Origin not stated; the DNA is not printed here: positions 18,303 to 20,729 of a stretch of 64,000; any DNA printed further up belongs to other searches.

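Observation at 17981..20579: Cytoplasmic (Tat-less) Mo/W-bis-PGD enzyme with FS0 cluster and DmsB-like partner, acetylene-hydratase/transhydroxylase-like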

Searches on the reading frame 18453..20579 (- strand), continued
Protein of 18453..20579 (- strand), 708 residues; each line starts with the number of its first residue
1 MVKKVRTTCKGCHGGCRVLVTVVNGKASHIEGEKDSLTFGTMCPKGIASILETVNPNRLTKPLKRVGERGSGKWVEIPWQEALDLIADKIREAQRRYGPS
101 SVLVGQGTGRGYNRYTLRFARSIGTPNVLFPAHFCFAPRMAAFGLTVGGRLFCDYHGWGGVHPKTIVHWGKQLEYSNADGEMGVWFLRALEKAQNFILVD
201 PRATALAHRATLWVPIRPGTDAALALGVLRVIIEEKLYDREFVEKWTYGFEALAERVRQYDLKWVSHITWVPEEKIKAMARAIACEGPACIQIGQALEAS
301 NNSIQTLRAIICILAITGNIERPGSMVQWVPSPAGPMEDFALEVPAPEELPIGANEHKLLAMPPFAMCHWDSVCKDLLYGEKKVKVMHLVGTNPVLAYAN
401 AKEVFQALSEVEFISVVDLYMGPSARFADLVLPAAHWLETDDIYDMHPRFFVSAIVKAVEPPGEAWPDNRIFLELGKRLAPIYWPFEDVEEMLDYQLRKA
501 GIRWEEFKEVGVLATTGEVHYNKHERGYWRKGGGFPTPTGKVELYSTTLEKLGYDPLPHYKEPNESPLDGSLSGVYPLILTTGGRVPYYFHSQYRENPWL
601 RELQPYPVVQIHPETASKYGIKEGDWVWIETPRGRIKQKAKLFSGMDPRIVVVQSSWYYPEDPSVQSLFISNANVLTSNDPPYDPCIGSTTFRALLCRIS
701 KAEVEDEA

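Call 20: find_encoding_contigs(protein=P0026, flank=10000, max_places=2)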
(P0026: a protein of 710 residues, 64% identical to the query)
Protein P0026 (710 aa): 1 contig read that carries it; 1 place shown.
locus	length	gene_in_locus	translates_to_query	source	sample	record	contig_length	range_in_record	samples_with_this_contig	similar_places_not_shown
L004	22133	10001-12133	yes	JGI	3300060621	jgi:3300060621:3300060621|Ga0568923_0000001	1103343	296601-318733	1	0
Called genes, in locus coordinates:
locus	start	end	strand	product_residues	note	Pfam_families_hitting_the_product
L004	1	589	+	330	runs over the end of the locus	PF02653:BPD_transp_2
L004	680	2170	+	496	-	PF11794:HpaB_N, PF03241:HpaB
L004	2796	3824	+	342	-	PF08240:ADH_N, PF00107:ADH_zinc_N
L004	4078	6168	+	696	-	PF00724:Oxidored_FMN, PF03486:HI0933_like (faint), PF00724:Oxidored_FMN (weak), PF07992:Pyr_redox_2, PF12831:FAD_oxidored (weak), PF13450:NAD_binding_8 (weak), PF00070:Pyr_redox, PF13738:Pyr_redox_3 (weak), +3 more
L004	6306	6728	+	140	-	PF12680:SnoaL_2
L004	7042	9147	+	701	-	PF00724:Oxidored_FMN, PF07992:Pyr_redox_2 (weak), PF03486:HI0933_like (weak), PF07992:Pyr_redox_2, PF12831:FAD_oxidored (weak), PF13450:NAD_binding_8 (weak), PF00070:Pyr_redox (weak), PF01266:DAO (weak), +7 more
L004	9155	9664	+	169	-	PF13577:SnoaL_4, PF12680:SnoaL_2 (faint)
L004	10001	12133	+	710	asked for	PF04879:Molybdop_Fe4S4, PF00384:Molybdopterin, PF01568:Molydop_binding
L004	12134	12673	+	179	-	PF00037:Fer4 (faint), PF12797:Fer4_2 (weak), PF12837:Fer4_6 (faint), PF13187:Fer4_9 (faint), PF13237:Fer4_10 (weak), PF13247:Fer4_11, PF14697:Fer4_21 (weak), PF12838:Fer4_7 (weak), +1 more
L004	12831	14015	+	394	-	PF02771:Acyl-CoA_dh_N, PF02770:Acyl-CoA_dh_M, PF00441:Acyl-CoA_dh_1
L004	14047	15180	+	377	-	PF02771:Acyl-CoA_dh_N, PF02770:Acyl-CoA_dh_M, PF00441:Acyl-CoA_dh_1, PF08028:Acyl-CoA_dh_2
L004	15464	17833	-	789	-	PF13567:DUF4131, PF03772:Competence, PF00753:Lactamase_B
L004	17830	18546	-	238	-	PF03483:B3_4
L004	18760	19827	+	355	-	PF12838:Fer4_7 (weak), PF13183:Fer4_8 (weak), PF02754:CCG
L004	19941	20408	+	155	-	PF08821:CGGC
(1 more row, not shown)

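Call 26: find_related_loci(query=A1, collection=genome_contigs, flank=10000)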
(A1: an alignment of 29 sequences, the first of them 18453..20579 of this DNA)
Query A1 (708 aa) in genome_contigs; peptide patterns used: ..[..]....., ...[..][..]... (x = any residue, [..] = any of these).
266 stretches matched a pattern; 230 encode a relative of the query (tblastn E <= 1e-3); the best 80 are kept; 80 distinct loci.
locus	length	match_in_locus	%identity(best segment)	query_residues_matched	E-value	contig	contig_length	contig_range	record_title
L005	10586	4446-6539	74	5-703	0e+0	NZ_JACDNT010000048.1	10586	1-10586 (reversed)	MAG: Archaeoglobus sp. isolate GB_MAG2_100 c_000000004947, whole genome shotgun sequence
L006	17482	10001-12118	67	3-707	0e+0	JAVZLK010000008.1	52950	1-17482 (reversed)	MAG: Candidatus Bathyarchaeia archaeon isolate DRTY-6_201907_bins_50 DRTY-6_201907_bins_50_scaffold_8, whole genome shot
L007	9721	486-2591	65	4-703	0e+0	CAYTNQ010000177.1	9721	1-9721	MAG TPA_asm: uncultured Anaerolineales bacterium isolate binchicken_co294_35 genome assembly, contig: NODE_6332_length_9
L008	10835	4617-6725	66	3-703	0e+0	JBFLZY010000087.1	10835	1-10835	MAG: Bacillota bacterium isolate MAG124 MAG124_87, whole genome shotgun sequence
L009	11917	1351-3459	65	5-707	0e+0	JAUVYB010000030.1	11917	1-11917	MAG: Deltaproteobacteria bacterium isolate CSMAG_1231 CSMAG_1231_k141_502969_length_11917_cov_17.9350, whole genome shot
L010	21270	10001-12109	65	5-707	0e+0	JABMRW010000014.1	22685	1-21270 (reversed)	MAG: Deltaproteobacteria bacterium isolate bin.571 k141_793993, whole genome shotgun sequence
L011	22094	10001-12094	65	5-702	0e+0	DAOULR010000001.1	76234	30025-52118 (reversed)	MAG TPA_asm: Dehalococcoidales bacterium isolate W31_48 k127_951308, whole genome shotgun sequence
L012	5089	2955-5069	64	3-707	0e+0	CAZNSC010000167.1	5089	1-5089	MAG TPA_asm: uncultured Dehalococcoidales bacterium isolate binchicken_co294_13 genome assembly, contig: NODE_13171_leng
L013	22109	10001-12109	65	5-705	0e+0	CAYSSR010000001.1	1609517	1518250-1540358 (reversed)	MAG TPA_asm: uncultured Anaerolineales bacterium isolate binchicken_co178_113 genome assembly, contig: NODE_1_length_160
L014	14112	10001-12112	62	2-703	0e+0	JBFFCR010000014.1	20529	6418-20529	MAG: Anaerolineae bacterium isolate Mix_mud12.2021.10.58 k141_692461_length_20529_cov_11.1971, whole genome shotgun sequ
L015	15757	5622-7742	62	3-706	0e+0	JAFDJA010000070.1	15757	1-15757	MAG: Deltaproteobacteria bacterium isolate Meg22_24_Bin_118 Meg22_24_Bin_118_scaffold_3384, whole genome shotgun sequenc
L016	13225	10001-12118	64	2-705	0e+0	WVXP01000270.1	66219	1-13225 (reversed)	MAG: Proteobacteria bacterium isolate CS1-C027 C_merged_R1_(paired)_contig_1635, whole genome shotgun sequence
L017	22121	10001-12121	61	3-707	0e+0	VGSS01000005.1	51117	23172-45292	MAG: Deltaproteobacteria bacterium isolate K_DeepCast_250m_m2_302 K_DeepCast_250m_m2_302_Ga0194125_10000886, whole genom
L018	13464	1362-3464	66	5-703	0e+0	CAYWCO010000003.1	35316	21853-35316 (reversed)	MAG TPA_asm: uncultured Dehalococcoidales bacterium isolate binchicken_co332_5 genome assembly, contig: NODE_100_length_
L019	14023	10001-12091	59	3-699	0e+0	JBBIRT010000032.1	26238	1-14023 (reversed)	MAG: Deltaproteobacteria bacterium isolate SLS170214_bin_356 NODE_2110_length_26238_cov_4.542566, whole genome shotgun s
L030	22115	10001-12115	57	3-705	0e+0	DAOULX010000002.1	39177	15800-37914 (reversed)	MAG TPA_asm: Dehalococcoidales bacterium isolate W31_63 k127_950177, whole genome shotgun sequence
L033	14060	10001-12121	56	3-707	0e+0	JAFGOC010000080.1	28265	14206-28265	MAG: Dehalococcoidales bacterium isolate Zod_Metabat.597 k87_5538236, whole genome shotgun sequence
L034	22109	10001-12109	57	3-703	0e+0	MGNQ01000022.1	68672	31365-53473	MAG: Chloroflexi bacterium RBG_16_56_11 RBG_16_scaffold_1973, whole genome shotgun sequence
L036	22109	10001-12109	57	3-703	0e+0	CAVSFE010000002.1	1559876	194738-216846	MAG: uncultured Chloroflexia bacterium isolate MFD04408.bin.1.182 genome assembly, contig: contig_25101, whole genome sh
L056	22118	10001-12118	56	3-706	0e+0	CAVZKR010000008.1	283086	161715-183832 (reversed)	MAG: uncultured Chloroflexia bacterium isolate MFD04408.bin.2.47 genome assembly, contig: contig_62944, whole genome sho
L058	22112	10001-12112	55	2-703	0e+0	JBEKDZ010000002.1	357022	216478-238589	MAG: Dehalococcoidales bacterium isolate SPRUCE 195 SPRUCE_195_2, whole genome shotgun sequence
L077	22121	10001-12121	54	3-706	0e+0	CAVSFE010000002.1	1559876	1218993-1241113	MAG: uncultured Chloroflexia bacterium isolate MFD04408.bin.1.182 genome assembly, contig: contig_25101, whole genome sh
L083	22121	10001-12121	54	3-706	0e+0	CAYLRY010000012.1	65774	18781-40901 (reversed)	MAG TPA_asm: uncultured Dehalococcoidales bacterium isolate binchicken_co43_148 genome assembly, contig: NODE_489_length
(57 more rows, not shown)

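Call 35: find_encoding_contigs(protein=P0001, flank=10000, max_places=2)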
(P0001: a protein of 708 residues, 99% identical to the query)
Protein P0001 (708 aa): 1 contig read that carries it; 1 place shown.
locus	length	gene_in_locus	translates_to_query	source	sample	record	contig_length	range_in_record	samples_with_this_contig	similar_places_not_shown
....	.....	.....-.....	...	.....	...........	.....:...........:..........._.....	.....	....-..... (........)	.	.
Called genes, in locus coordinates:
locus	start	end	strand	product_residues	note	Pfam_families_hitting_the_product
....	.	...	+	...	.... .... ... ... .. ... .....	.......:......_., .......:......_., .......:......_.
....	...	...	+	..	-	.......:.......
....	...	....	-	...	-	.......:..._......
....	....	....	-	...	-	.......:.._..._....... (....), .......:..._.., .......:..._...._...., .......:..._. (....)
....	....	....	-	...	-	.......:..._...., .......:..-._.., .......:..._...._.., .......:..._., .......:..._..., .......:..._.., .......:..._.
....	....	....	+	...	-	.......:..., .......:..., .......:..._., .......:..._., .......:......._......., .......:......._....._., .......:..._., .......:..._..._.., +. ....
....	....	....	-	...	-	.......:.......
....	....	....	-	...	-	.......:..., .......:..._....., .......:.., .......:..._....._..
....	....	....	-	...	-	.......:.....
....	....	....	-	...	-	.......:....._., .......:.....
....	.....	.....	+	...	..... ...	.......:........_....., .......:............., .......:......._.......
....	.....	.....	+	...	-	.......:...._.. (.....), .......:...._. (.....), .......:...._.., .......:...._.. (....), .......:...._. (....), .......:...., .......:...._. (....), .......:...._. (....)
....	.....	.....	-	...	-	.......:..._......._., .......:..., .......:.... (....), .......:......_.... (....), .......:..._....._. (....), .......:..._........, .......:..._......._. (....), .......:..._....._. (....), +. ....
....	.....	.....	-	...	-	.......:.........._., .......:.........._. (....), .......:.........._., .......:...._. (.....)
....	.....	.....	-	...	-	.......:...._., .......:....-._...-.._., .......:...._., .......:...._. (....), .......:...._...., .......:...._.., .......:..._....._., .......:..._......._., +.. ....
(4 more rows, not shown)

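Call 36: find_encoding_contigs(protein=P0002, flank=10000, max_places=2)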
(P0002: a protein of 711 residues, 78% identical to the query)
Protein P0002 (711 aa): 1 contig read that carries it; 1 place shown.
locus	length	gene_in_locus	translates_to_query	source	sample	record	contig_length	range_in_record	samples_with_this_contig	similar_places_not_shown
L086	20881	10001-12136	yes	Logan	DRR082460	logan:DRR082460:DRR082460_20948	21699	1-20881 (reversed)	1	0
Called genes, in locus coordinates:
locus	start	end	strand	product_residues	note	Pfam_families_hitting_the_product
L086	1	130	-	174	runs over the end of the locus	PF04143:Sulf_transp (weak)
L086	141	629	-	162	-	PF04143:Sulf_transp (weak)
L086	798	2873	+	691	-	PF00724:Oxidored_FMN, PF01266:DAO (faint), PF03486:HI0933_like (faint), PF07992:Pyr_redox_2, PF12831:FAD_oxidored (weak), PF13738:Pyr_redox_3 (faint), PF13450:NAD_binding_8 (weak), PF00070:Pyr_redox (weak)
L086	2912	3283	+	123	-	PF01894:YjbQ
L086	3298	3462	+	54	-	-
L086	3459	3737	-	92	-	PF00708:Acylphosphatase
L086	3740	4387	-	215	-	PF06971:Put_DNA-bind_N, PF02629:CoA_binding, PF03807:F420_oxidored (weak)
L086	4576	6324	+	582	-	PF00989:PAS (weak), PF00989:PAS, PF13188:PAS_8, PF13426:PAS_9, PF00158:Sigma54_activat, PF14532:Sigma54_activ_2, PF07728:AAA_5, PF25601:AAA_lid_14, +5 more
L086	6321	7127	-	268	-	PF04199:Cyclase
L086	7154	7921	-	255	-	PF00106:adh_short, PF08659:KR, PF13561:adh_short_C2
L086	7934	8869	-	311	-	PF05853:BKACE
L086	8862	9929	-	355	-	PF02737:3HCDH_N, PF03446:NAD_binding_2 (weak), PF00725:3HCDH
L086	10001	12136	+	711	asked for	PF04879:Molybdop_Fe4S4, PF00384:Molybdopterin, PF01568:Molydop_binding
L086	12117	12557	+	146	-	PF13187:Fer4_9, PF13247:Fer4_11, PF14697:Fer4_21 (weak), PF12838:Fer4_7 (weak), PF25160:LdpA_Fe-S-bd (weak), PF00037:Fer4, PF12797:Fer4_2 (weak), PF12837:Fer4_6 (weak), +2 more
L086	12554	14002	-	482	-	PF00890:FAD_binding_2, PF01266:DAO, PF01946:Thi4, PF03486:HI0933_like (weak), PF07992:Pyr_redox_2 (weak), PF12831:FAD_oxidored, PF13450:NAD_binding_8, PF13738:Pyr_redox_3 (weak), +2 more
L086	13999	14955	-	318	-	PF00258:Flavodoxin_1, PF12641:Flavodoxin_3, PF12724:Flavodoxin_5, PF12838:Fer4_7 (faint)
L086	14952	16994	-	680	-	PF13510:Fer2_4, PF10588:NADH-G_4Fe-4S_3, PF12838:Fer4_7, PF13237:Fer4_10, PF22117:Fer4_Nqo3, PF14691:Fer4_20, PF07992:Pyr_redox_2, PF13450:NAD_binding_8, +11 more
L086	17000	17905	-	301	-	PF03358:FMN_red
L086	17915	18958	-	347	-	PF03480:DctP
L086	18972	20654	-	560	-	PF02129:Peptidase_S15, PF08530:PepX_C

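Call 37: find_encoding_contigs(protein=P0005, flank=10000, max_places=2)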
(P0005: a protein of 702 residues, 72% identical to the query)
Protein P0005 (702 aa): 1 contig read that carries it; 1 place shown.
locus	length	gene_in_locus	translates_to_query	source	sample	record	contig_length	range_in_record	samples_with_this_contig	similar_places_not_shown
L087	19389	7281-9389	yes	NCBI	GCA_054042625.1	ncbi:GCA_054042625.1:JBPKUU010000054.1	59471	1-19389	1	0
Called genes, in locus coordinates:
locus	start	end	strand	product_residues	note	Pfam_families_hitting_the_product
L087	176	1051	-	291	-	PF04199:Cyclase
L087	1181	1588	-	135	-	PF02311:AraC_binding (faint), PF07883:Cupin_2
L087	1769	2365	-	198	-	PF13456:RVT_3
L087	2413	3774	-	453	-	PF13433:Peripla_BP_5 (faint), PF13458:Peripla_BP_6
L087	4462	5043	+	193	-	-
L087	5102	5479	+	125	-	PF07883:Cupin_2, PF05899:Cupin_3 (weak)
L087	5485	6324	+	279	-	PF00106:adh_short, PF01370:Epimerase (weak), PF08659:KR, PF13561:adh_short_C2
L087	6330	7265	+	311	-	PF02737:3HCDH_N, PF00725:3HCDH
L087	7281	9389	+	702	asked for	PF04879:Molybdop_Fe4S4, PF00384:Molybdopterin, PF01568:Molydop_binding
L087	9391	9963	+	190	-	PF12838:Fer4_7 (weak), PF13247:Fer4_11, PF13237:Fer4_10 (weak), PF25160:LdpA_Fe-S-bd (weak), PF12838:Fer4_7 (weak), PF13187:Fer4_9 (weak), PF00037:Fer4, PF12797:Fer4_2 (weak), +2 more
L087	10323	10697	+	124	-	-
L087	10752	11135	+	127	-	PF01442:Apolipoprotein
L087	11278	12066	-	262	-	-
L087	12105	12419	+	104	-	PF04981:NMD3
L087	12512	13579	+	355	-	PF14811:TPD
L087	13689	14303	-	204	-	PF13580:SIS_2 (faint), PF01380:SIS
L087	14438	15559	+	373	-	PF01637:ATPase_2, PF13173:AAA_14 (faint), PF13401:AAA_22 (faint), PF21100:WHD_MCM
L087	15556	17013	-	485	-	PF20695:UbiD_N, PF01977:UbiD, PF20696:UbiD_C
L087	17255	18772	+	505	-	PF00682:HMGL-like, PF22617:HCS_D2, PF08502:LeuA_dimer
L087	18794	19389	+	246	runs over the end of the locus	PF01026:TatD_DNase, PF01979:Amidohydro_1 (weak)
